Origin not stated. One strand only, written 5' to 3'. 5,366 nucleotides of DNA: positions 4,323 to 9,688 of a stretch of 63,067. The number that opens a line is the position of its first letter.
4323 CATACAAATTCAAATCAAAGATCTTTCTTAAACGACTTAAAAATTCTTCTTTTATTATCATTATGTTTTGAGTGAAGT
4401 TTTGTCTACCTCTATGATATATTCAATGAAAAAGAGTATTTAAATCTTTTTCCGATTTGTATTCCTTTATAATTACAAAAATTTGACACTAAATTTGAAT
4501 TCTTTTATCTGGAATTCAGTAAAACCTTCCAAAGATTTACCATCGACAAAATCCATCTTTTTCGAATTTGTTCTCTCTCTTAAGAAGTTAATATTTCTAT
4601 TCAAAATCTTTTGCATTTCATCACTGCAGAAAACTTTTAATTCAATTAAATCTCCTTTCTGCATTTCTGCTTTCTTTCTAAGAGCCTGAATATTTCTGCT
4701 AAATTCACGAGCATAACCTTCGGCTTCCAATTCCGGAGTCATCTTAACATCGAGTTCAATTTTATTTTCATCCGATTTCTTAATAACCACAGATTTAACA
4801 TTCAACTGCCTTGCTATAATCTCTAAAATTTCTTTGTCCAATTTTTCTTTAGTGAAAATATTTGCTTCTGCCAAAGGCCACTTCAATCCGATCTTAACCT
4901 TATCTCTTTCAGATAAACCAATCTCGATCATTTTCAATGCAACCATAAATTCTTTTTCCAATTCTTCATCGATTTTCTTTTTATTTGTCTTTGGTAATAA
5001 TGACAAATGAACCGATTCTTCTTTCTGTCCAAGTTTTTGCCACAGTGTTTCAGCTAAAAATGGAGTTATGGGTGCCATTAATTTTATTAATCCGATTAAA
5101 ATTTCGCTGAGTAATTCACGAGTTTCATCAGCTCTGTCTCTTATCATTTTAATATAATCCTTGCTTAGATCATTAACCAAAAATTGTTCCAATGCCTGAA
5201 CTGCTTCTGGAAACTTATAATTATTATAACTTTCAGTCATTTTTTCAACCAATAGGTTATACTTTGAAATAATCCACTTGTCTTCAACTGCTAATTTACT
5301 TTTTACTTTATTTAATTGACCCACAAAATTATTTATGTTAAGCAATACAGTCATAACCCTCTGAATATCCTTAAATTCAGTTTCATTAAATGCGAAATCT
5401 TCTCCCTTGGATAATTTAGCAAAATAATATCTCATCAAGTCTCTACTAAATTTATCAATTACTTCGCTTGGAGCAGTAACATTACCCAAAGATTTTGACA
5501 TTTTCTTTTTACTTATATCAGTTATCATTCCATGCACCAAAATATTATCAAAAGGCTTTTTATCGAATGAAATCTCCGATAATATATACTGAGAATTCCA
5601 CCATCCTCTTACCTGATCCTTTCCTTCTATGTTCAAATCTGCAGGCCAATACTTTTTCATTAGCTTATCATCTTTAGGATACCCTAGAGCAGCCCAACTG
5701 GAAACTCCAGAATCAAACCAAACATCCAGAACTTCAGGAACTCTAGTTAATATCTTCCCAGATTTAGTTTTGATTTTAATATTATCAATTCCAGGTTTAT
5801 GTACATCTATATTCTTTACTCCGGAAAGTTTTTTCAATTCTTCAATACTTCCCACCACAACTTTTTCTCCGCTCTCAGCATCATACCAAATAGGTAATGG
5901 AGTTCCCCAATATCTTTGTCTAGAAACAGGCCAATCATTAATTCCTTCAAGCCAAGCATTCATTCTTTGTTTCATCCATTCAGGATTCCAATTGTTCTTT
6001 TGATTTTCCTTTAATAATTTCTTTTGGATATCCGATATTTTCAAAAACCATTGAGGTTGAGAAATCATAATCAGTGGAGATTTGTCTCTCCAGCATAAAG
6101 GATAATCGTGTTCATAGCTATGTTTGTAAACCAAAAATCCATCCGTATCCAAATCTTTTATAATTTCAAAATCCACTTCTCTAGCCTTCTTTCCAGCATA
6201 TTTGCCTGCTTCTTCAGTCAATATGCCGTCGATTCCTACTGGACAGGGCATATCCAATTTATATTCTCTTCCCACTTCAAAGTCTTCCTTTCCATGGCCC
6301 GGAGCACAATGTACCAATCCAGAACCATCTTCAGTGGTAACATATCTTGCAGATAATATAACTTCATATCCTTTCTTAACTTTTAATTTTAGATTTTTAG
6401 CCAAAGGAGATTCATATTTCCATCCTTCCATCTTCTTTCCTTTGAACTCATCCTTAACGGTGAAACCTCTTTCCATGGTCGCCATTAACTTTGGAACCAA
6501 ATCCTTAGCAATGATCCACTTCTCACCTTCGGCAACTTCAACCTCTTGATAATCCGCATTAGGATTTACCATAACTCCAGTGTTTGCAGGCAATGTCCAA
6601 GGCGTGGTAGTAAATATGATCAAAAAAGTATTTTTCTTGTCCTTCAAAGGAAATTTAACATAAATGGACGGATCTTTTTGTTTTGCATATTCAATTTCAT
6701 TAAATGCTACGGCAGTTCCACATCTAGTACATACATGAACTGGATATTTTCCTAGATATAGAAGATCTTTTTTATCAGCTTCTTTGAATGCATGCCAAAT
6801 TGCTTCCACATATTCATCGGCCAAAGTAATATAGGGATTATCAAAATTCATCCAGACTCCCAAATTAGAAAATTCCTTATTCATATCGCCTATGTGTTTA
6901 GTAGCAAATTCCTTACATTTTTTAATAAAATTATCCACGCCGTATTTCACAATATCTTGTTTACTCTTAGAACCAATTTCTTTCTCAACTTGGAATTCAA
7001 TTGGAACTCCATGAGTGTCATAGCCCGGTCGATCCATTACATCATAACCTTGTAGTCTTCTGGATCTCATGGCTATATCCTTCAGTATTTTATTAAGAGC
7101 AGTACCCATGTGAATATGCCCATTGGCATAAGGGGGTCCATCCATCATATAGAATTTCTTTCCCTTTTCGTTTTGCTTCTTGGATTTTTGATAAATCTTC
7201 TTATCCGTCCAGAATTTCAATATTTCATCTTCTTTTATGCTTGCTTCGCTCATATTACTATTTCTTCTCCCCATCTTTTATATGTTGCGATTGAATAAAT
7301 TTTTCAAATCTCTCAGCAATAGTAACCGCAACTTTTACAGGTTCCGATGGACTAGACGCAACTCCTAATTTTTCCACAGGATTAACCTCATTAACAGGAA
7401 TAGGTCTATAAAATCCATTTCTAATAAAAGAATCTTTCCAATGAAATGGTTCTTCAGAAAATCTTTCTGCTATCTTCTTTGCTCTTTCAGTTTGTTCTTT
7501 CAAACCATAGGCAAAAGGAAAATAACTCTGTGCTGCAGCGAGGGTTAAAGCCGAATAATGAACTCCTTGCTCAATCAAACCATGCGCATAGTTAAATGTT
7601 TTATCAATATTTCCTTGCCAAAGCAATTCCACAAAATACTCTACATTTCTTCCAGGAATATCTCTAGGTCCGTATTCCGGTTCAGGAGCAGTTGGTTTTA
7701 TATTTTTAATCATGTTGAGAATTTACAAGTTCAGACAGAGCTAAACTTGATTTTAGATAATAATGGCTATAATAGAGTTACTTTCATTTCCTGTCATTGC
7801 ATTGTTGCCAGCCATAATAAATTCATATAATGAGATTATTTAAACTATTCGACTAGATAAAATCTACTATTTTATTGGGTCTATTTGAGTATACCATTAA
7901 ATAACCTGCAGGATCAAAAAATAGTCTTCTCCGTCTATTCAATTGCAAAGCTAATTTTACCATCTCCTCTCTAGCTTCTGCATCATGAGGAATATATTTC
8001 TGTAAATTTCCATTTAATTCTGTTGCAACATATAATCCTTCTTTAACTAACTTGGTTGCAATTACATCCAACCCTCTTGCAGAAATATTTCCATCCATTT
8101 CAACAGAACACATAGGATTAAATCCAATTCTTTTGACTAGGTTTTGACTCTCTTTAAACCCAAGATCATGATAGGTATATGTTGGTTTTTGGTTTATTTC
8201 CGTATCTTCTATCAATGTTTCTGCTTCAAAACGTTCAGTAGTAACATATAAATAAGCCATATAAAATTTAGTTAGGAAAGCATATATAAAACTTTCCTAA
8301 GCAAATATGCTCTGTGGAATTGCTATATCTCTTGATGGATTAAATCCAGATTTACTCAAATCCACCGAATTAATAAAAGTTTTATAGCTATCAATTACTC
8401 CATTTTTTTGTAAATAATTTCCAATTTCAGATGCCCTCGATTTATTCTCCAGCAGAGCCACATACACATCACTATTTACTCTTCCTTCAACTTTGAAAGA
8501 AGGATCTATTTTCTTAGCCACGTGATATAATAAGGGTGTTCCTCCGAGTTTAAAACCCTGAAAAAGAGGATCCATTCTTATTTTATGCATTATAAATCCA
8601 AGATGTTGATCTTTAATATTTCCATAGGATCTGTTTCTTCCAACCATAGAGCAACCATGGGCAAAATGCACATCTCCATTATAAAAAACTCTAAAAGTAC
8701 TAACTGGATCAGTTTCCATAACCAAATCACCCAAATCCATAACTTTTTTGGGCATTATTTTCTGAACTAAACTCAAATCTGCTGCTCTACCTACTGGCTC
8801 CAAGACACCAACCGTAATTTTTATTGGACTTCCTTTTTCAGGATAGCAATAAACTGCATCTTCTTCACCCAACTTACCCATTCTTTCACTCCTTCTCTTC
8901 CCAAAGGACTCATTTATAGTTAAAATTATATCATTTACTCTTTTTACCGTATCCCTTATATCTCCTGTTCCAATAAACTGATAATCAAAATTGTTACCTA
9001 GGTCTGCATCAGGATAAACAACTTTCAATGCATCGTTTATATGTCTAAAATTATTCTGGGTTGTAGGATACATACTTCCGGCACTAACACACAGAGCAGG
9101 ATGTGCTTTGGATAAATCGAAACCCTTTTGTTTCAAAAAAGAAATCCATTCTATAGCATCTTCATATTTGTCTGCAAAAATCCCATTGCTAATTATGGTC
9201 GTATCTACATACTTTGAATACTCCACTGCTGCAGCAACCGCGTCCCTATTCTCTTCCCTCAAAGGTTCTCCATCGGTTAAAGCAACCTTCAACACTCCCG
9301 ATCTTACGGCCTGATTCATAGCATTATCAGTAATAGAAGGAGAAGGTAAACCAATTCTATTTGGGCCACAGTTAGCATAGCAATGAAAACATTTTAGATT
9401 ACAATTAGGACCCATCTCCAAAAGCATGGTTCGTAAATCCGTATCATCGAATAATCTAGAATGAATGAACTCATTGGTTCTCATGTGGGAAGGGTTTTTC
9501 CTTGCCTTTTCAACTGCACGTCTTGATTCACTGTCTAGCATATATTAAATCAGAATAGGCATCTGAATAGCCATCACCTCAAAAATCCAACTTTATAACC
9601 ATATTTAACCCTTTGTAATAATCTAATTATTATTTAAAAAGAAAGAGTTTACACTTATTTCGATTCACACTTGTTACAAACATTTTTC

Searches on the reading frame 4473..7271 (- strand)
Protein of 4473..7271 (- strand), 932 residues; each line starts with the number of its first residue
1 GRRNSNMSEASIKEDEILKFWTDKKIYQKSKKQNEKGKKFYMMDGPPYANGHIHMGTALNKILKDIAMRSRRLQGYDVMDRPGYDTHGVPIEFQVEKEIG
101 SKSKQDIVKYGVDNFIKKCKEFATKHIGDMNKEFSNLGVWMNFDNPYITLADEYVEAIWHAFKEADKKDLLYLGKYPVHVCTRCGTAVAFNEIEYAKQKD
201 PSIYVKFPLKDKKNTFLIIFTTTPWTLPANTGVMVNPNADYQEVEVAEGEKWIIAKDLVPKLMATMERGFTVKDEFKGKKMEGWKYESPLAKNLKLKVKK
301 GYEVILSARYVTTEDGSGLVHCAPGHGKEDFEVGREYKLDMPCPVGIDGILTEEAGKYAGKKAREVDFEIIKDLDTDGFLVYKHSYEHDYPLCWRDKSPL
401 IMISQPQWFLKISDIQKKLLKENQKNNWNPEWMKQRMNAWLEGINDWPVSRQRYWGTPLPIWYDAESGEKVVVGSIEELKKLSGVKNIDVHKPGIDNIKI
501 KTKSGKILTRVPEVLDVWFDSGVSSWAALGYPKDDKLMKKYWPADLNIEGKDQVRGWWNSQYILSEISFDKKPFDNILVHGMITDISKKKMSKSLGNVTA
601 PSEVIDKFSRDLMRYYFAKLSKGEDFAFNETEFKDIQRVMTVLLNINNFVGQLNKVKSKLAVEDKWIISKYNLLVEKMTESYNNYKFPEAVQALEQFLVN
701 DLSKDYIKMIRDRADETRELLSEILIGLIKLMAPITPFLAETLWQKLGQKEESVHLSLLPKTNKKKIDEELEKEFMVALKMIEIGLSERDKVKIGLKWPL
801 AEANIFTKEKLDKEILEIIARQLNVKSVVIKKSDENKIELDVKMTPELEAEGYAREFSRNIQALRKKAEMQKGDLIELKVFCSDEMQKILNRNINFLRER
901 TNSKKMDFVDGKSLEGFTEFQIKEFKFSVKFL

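Call 11: search_protein_families(library=ncbifam, max_evalue=0.001, proteins=[window:4473-7271:-])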
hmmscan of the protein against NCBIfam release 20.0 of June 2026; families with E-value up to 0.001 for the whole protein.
window:4473-7271:- (932 aa): 18 families
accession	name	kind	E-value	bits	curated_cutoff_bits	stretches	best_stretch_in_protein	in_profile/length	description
TIGR00392.1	ileS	equivalog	8.3e-251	834.8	621.4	1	7-815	5-859/861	isoleucine--tRNA ligase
NF000257.1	MupA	exception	8.1e-155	517.1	1900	2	14-828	9-844/1024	mupirocin-resistant isoleucine--tRNA ligase MupA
TIGR00422.1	valS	equivalog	8.8e-155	516.9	612.1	2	305-872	256-831/863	valine--tRNA ligase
NF009687.0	PRK13208.1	equivalog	2.2e-152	509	738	2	304-837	254-795/801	valine--tRNA ligase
NF000258.1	MupB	exception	2.7e-143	479.1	1900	1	9-843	4-861/1033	mupirocin-resistant isoleucine--tRNA ligase MupB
NF004349.1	PRK05729.1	equivalog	3.2e-133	445.8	704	2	286-844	231-784/860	valine--tRNA ligase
NF040702.1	ileS_w_GNAT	exception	4.3e-127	425.3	1999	2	248-808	444-1020/1100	isoleucine--tRNA ligase, N-acetyltransferase domain-containing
NF000540.1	alt_ValS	exception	9.9e-84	281.8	900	2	314-824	280-818/827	valine--tRNA ligase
NF011492.0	PRK14900.1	equivalog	1.3e-83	281.5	1783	2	300-818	261-782/1044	valine--tRNA ligase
NF008957.0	PRK12300.1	subfamily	4.9e-75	253.2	677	3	14-336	10-327/946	leucine--tRNA ligase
TIGR00395.1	leuS_arch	equivalog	1.8e-57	195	648.5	2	348-840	386-866/938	leucine--tRNA ligase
TIGR00396.1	leuS_bact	equivalog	1e-41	143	548.4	4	585-831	600-834/843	leucine--tRNA ligase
TIGR00398.1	metG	equivalog_domain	1.3e-34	119.8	336.35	3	514-768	247-520/530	methionine--tRNA ligase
NF008900.0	PRK12267.1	equivalog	9.9e-28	97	598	2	514-772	224-501/648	methionine--tRNA ligase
NF001100.0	PRK00133.1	equivalog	4.4e-27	94.9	587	2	401-768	183-522/676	methionine--tRNA ligase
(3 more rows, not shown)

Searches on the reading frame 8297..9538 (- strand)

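Call 11: search_protein_families(library=ncbifam, max_evalue=0.001, proteins=[window:8297-9538:-])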
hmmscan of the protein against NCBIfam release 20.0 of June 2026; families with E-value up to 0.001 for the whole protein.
window:8297-9538:- (413 aa): 13 families
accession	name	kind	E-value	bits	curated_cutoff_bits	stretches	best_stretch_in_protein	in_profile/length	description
NF001199.0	PRK00164.2-1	equivalog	1.7e-07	30.7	231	1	37-127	13-104/308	GTP 3',8-cyclase MoaA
TIGR02668.1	moaA_archaeal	equivalog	2e-07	30.3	325.25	1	36-126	10-101/303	GTP 3',8-cyclase MoaA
TIGR04167.1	rSAM_SeCys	equivalog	4.9e-07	29.3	300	1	33-108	5-81/303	arsenosugar biosynthesis radical SAM (seleno)protein ArsS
TIGR02666.1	moaA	equivalog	1.1e-05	24.6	284.05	1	43-125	17-106/336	GTP 3',8-cyclase MoaA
TIGR04303.1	GeoRSP_rSAM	equivalog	1.2e-05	25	400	1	43-140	12-101/325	GeoRSP system radical SAM/SPASM protein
NF012164.0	AlbA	equivalog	1.5e-05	23.6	850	1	40-138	117-212/442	subtilosin maturase AlbA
NF045646.2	rSAM_Se_TrsS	equivalog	1.9e-05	23.4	490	1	37-122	87-173/441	radical SAM (seleno)protein TrsS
NF038283.1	viperin_w_prok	equivalog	2.4e-05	23.6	180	1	45-123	11-96/281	viperin family antiviral radical SAM protein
TIGR04078.1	rSAM_yydG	equivalog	3.2e-05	23.5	300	1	37-137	2-103/309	YydG family radical SAM peptide epimerase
TIGR04317.1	W_rSAM_matur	equivalog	6.4e-05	22.2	380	1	34-128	2-97/349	tungsten cofactor oxidoreductase radical SAM maturase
NF049973.1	radical_Rv1681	equivalog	0.00015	20.8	380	1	45-121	81-156/326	Rv1681 family radical SAM protein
TIGR03963.1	rSAM_QueE_Clost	equivalog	0.00043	20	260.1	1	45-132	28-116/219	putative 7-carboxy-7-deazaguanine synthase QueE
TIGR04133.1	rSAM_w_lipo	hypoth_equivalog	0.0006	18.8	425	0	29-123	17-114/350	TIGR04133 family radical SAM/SPASM protein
